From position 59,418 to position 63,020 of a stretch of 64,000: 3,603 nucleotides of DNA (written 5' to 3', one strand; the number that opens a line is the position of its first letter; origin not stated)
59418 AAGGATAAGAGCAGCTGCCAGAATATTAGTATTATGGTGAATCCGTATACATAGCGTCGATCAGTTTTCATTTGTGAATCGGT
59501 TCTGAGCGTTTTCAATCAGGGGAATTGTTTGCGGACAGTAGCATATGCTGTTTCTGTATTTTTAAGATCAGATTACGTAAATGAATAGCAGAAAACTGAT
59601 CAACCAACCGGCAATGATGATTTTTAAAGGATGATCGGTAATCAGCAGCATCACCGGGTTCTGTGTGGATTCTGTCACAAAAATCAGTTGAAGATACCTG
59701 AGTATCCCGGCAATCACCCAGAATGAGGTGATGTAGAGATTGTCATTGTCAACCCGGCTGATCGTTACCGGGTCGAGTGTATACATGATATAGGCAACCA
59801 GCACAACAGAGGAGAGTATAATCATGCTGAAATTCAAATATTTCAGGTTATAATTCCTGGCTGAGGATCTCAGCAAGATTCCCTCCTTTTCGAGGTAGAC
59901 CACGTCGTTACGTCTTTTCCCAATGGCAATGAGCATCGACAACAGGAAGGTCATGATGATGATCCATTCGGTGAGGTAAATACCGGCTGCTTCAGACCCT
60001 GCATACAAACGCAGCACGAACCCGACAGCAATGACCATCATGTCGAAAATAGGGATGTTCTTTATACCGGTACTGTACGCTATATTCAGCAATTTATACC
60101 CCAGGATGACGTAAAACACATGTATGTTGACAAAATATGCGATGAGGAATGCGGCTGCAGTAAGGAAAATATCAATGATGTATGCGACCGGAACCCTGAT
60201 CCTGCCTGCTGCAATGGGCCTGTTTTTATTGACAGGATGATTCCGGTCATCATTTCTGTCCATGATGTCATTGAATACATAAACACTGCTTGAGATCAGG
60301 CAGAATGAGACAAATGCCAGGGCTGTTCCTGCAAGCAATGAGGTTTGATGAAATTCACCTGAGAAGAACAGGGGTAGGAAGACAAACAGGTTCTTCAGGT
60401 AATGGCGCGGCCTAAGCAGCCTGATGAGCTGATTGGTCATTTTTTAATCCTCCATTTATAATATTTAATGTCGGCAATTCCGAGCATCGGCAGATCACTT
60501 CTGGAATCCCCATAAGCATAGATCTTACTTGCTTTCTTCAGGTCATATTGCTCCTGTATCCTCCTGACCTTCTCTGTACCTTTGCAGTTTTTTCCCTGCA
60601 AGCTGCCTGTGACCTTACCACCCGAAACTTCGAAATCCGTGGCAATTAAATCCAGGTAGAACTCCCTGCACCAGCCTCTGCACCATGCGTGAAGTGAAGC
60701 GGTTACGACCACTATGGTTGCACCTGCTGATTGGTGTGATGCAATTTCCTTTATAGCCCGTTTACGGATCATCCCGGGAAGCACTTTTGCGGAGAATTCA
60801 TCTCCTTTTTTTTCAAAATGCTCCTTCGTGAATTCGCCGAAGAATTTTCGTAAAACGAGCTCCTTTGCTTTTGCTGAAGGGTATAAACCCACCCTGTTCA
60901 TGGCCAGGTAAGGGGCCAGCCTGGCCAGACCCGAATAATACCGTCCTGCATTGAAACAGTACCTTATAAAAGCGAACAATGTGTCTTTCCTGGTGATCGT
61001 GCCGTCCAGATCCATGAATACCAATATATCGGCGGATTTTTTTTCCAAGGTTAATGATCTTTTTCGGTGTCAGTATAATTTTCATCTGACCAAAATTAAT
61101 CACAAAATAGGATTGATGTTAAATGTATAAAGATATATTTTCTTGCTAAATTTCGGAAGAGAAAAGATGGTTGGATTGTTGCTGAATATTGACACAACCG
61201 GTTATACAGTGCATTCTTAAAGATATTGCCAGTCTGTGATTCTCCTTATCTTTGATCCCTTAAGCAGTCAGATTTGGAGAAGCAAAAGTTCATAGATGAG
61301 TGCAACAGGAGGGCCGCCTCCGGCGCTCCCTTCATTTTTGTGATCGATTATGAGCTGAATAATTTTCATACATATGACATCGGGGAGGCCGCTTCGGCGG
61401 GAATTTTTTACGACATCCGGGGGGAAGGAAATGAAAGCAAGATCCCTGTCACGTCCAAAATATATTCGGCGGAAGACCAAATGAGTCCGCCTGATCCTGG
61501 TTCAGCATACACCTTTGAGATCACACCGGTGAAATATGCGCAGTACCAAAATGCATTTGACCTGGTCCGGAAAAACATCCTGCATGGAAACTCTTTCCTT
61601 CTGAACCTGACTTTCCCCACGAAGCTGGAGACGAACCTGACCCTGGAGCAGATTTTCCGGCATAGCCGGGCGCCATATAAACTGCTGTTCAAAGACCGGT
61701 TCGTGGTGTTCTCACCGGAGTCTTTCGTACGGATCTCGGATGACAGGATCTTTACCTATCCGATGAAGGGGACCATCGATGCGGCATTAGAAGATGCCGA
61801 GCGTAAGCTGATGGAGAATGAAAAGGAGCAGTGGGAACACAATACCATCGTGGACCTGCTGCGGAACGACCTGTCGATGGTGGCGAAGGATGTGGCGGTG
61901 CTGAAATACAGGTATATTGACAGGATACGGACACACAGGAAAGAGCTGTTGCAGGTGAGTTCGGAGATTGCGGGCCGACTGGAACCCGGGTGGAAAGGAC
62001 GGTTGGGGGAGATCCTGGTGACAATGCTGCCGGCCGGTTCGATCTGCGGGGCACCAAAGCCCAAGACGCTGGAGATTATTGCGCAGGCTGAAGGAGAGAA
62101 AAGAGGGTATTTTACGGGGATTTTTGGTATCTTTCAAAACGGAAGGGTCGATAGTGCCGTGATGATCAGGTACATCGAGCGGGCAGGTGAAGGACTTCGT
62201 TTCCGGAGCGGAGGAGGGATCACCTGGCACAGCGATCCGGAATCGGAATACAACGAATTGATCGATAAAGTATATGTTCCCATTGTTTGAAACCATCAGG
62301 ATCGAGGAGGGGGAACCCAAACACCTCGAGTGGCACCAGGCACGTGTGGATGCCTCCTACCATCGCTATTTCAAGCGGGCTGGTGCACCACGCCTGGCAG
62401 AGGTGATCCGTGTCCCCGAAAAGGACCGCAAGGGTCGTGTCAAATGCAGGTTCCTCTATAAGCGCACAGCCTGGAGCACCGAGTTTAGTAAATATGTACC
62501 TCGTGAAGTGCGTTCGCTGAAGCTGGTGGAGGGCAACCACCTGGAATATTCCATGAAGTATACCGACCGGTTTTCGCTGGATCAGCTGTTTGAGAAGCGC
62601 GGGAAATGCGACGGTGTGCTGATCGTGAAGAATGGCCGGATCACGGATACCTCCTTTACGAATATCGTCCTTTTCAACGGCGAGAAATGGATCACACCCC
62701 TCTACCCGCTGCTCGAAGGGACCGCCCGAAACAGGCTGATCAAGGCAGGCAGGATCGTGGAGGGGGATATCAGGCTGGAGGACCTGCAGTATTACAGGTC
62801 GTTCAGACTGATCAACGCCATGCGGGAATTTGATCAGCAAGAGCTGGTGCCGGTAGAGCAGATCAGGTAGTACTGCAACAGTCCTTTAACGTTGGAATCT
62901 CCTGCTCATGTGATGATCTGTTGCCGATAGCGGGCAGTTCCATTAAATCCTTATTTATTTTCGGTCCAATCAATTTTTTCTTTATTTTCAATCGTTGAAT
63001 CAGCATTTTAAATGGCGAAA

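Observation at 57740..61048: HAD phosphatase / Rv3806c-like UbiA phosphoribosyltransferase / GT-C glycosyltransferase operon: a minimal polyprenyl-phospho-pentose glycosylation module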

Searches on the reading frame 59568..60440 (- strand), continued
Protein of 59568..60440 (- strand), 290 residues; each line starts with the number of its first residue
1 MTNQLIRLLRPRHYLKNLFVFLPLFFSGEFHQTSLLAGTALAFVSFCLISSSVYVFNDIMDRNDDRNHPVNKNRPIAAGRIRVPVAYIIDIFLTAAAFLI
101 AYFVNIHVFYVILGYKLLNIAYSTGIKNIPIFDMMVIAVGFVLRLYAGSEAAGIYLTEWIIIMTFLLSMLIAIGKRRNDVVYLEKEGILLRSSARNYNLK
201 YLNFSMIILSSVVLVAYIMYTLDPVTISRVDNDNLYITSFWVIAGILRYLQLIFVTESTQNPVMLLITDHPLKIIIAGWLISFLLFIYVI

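Call 56: get_annotated_region(hit=H21, flank=7000)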
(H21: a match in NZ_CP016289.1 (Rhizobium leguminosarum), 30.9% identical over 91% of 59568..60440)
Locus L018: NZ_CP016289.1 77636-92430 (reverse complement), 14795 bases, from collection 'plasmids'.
description: Rhizobium leguminosarum strain Vaf10 plasmid unnamed2, complete sequence
organism: Rhizobium leguminosarum (NCBI taxid 384)
taxonomy: Bacteria; Pseudomonadota; Alphaproteobacteria; Hyphomicrobiales; Rhizobiaceae; Rhizobium; Rhizobium leguminosarum
host: -; source: Vavilovia formosa,cell culture; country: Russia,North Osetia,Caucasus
typing (MOB-suite, as given by PLSDB): non-mobilizable
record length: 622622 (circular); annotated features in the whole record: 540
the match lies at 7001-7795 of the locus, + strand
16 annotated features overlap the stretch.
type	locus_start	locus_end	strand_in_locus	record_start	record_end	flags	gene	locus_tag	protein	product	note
CDS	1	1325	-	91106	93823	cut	-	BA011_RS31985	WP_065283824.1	response regulator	GO:0000160 - phosphorelay signal transduction system [Evidence IEA]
CDS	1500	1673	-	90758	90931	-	-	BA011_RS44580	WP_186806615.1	hypothetical protein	-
CDS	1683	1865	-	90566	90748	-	-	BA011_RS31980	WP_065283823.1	hypothetical protein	-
CDS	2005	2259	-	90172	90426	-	-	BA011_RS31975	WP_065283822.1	DUF2934 domain-containing protein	-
CDS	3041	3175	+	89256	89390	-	-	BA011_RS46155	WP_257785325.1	hypothetical protein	-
CDS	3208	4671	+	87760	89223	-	-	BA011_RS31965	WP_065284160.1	phospholipase D-like domain-containing protein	-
CDS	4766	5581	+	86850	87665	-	-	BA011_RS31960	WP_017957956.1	endonuclease/exonuclease/phosphatase family protein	-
CDS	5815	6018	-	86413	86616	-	-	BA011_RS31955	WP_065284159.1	hypothetical protein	-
CDS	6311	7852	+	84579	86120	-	-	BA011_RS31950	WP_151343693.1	UbiA family prenyltransferase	-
CDS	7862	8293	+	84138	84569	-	-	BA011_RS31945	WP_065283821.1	GtrA family protein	-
CDS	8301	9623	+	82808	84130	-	-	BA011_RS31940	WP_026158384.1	FAD-binding oxidoreductase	-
CDS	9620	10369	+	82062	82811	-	-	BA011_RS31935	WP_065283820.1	SDR family oxidoreductase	-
CDS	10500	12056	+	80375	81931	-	-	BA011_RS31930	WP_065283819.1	hypothetical protein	-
CDS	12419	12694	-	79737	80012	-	-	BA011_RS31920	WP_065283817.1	hypothetical protein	-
CDS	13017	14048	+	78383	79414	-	-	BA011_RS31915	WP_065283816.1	ABC transporter ATP-binding protein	-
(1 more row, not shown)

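Call 85: search_protein_families(library=pfam, proteins=[L018:10500-12056:+, L015:9390-10886:+, L017:5220-6788:-, L017:3641-5185:-, L017:11247-12851:+], max_evalue=0.01)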
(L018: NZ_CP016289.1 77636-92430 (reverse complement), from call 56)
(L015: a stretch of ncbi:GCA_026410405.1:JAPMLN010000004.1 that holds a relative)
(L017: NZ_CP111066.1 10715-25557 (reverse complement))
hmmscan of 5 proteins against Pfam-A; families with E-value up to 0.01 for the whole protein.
L018:10500-12056:+ (518 aa): 0 families

L015:9390-10886:+ (498 aa): 0 families

L017:5220-6788:- (522 aa): 0 families

L017:3641-5185:- (514 aa): 1 family
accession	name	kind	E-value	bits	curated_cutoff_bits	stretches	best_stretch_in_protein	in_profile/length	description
PF13231.12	PMT_2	-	1.3e-08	35.6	26.1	1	72-223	12-160/160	Dolichyl-phosphate-mannose-protein mannosyltransferase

L017:11247-12851:+ (534 aa): 1 family
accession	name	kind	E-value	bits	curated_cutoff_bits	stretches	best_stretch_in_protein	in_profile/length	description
PF13231.12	PMT_2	-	7.3e-11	43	26.1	1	72-218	8-155/160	Dolichyl-phosphate-mannose-protein mannosyltransferase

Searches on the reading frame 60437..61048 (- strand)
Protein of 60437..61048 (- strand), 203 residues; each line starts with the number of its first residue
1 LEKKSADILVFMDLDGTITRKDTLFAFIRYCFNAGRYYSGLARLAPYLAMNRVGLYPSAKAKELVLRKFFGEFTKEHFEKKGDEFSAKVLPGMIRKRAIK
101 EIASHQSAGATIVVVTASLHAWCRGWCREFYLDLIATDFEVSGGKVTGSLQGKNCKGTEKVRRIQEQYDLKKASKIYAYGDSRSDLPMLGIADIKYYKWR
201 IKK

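Call 3: search_protein_families(library=pfam, proteins=[window:60437-61048:-], max_evalue=0.1)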
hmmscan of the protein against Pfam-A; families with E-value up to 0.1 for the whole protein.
window:60437-61048:- (203 aa): 4 families
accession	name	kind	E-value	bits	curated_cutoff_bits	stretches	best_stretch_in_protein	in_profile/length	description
PF12710.13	HAD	-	1.6e-33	117.2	27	1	10-189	1-188/189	haloacid dehalogenase-like hydrolase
PF00702.32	Hydrolase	-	1.4e-05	26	26.4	1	9-190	3-188/191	haloacid dehalogenase-like hydrolase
PF21141.3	T6PP_C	-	0.016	14.9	26.7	1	147-190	178-223/267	Trehalose-6-phosphate phosphatase, C-terminal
PF08282.18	Hydrolase_3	-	0.023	14.9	20.9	0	159-194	190-224/255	haloacid dehalogenase-like hydrolase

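Call 4: search_protein_families(library=ncbifam, proteins=[window:60437-61048:-], max_evalue=0.1)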
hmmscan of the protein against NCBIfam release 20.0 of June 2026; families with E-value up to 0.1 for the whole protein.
window:60437-61048:- (203 aa): 21 families
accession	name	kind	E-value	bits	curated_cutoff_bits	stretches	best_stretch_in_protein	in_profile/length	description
TIGR01490.1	HAD-SF-IB-hyp1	subfamily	2.8e-31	109.3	98.3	1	9-197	1-195/202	HAD-IB family hydrolase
TIGR01488.1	HAD-SF-IB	subfamily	1.6e-21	77.1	45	1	9-189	1-174/177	HAD-IB family phosphatase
NF052360.1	HolPasePseu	equivalog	7.3e-15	55.2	280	1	12-190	6-189/218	histidinol-phosphatase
NF052359.1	HolPaseNeis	equivalog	5.3e-08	32.8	400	1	71-191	66-193/221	histidinol-phosphatase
TIGR01545.1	YfhB_g-proteo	equivalog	1.2e-05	25.2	259.25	1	8-202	6-201/210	phosphatidylglycerophosphatase C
NF006088.0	PRK08238.1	equivalog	1.4e-05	24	351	1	84-192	66-159/482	UbiA family prenyltransferase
TIGR01486.1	HAD-SF-IIB-MPGP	subfamily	2.8e-05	23.6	164.75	1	141-195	163-217/257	mannosyl-3-phosphoglycerate phosphatase family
TIGR00338.1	serB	equivalog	0.00042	20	144.15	1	106-195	98-190/219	phosphoserine phosphatase SerB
TIGR01487.1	Pglycolate_arch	equivalog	0.00048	20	122.75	0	160-195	151-185/215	phosphoglycolate phosphatase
TIGR02461.1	osmo_MPG_phos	equivalog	0.0015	18.6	244.35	1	134-193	162-221/227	mannosyl-3-phosphoglycerate phosphatase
TIGR01484.1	HAD-SF-IIB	subfamily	0.0015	18.6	41.8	0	163-195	187-218/221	HAD-IIB family hydrolase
NF008350.0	PRK11133.1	equivalog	0.0015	17.7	413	1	135-194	224-285/324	phosphoserine phosphatase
TIGR00099.1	Cof-subfamily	subfamily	0.0017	18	137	1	160-195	192-226/256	Cof-type HAD-IIB family hydrolase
NF001216.0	PRK00192.1-2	equivalog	0.002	17.5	353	0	156-194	181-219/275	mannosyl-3-phosphoglycerate phosphatase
NF002245.0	PRK01158.1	equivalog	0.0046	16.3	198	0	158-194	159-194/233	phosphoglycolate phosphatase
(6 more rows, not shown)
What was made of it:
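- On HAD-family phosphoribose phosphatase (PRP) partner of PPPRS: TIGR01490 scores 109.3 against a cutoff of 98.3 (call 4).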

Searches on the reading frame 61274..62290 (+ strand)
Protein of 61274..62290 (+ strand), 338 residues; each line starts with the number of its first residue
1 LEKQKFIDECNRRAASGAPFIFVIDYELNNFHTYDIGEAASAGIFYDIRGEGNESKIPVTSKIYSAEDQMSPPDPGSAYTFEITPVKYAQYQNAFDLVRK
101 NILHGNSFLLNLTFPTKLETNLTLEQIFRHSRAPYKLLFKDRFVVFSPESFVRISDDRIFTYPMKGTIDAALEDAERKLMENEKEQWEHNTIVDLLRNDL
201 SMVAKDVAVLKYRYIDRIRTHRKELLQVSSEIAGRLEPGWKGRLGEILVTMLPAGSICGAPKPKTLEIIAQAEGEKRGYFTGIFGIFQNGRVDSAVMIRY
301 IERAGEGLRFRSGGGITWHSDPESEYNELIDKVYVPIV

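Call 45: search_protein_families(library=pfam, proteins=[window:61274-62290:+], max_evalue=0.00001)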
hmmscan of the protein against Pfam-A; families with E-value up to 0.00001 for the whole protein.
window:61274-62290:+ (338 aa): 1 family
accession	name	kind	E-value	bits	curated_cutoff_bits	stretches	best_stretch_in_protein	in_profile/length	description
PF00425.24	Chorismate_bind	-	1.1e-55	189.5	27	1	89-332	3-257/257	chorismate binding enzyme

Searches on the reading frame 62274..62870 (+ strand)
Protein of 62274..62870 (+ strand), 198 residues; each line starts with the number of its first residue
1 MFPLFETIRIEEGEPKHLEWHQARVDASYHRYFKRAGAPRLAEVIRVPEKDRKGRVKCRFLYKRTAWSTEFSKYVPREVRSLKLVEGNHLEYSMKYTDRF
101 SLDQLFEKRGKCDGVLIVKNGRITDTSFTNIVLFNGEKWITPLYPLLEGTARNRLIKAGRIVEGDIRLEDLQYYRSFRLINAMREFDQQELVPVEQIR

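Call 45: search_protein_families(library=pfam, proteins=[window:62274-62870:+], max_evalue=0.00001)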
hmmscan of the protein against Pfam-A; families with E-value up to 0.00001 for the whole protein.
window:62274-62870:+ (198 aa): 1 family
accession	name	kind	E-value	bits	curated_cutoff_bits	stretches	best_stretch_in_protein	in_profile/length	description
PF01063.24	Aminotran_4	-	8.3e-15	55.7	28.5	1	4-185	2-216/223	Amino-transferase class IV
